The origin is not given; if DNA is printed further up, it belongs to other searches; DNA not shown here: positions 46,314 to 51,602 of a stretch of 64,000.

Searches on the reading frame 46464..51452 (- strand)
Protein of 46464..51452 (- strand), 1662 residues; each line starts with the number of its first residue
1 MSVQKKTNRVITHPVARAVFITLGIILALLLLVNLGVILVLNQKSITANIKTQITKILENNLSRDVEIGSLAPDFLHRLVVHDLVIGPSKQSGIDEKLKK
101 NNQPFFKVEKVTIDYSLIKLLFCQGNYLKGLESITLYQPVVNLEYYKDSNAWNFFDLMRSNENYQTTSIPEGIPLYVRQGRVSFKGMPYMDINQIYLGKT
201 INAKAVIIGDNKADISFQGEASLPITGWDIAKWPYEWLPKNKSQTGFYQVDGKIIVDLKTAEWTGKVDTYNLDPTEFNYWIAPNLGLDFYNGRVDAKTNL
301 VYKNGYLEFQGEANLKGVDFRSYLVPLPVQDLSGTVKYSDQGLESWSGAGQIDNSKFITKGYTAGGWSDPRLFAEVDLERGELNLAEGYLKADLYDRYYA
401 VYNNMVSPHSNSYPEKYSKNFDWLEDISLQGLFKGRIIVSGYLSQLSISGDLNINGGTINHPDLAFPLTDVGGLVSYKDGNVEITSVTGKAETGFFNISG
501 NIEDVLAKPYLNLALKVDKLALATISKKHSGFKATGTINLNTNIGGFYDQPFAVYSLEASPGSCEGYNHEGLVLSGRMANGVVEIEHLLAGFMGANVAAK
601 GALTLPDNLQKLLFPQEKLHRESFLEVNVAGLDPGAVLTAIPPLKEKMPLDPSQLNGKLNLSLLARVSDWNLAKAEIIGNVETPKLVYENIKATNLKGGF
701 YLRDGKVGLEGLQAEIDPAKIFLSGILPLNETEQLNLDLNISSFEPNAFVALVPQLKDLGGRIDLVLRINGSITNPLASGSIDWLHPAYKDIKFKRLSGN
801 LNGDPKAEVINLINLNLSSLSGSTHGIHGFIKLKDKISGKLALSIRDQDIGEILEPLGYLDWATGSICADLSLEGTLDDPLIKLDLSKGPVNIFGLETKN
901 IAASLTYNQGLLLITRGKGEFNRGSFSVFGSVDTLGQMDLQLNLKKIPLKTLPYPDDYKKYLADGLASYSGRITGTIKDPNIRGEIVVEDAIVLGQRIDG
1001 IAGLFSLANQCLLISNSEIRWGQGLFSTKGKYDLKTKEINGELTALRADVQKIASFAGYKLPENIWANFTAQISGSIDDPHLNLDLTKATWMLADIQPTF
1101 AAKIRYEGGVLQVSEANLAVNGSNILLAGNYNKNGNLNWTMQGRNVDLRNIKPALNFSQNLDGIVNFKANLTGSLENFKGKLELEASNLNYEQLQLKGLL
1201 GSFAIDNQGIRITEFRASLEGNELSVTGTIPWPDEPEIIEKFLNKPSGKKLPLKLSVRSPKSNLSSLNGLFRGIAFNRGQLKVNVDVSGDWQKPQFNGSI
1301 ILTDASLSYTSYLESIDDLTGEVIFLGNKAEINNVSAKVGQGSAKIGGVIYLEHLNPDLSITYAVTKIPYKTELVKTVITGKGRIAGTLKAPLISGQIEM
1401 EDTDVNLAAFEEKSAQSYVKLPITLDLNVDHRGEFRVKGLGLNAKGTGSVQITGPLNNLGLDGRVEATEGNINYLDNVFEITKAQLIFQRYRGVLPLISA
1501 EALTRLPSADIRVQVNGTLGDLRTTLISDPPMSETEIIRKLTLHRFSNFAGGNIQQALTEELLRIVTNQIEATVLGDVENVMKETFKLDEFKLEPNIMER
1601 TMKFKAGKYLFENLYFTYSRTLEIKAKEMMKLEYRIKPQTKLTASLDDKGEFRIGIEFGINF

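Call 17: search_protein_families(library=pfam, proteins=[window:46464-51452:-], max_evalue=0.001)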
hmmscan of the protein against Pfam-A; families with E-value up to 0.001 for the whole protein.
window:46464-51452:- (1662 aa): 2 families
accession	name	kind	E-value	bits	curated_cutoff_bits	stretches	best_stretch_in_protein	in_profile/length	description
PF04357.19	TamB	-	2.5e-34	119.6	22.4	1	1336-1662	4-381/381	TamB, inner membrane protein subunit of TAM complex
PF05359.17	DUF748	-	8.6e-10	37.7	50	1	15-163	14-139/1037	Domain of Unknown Function (DUF748)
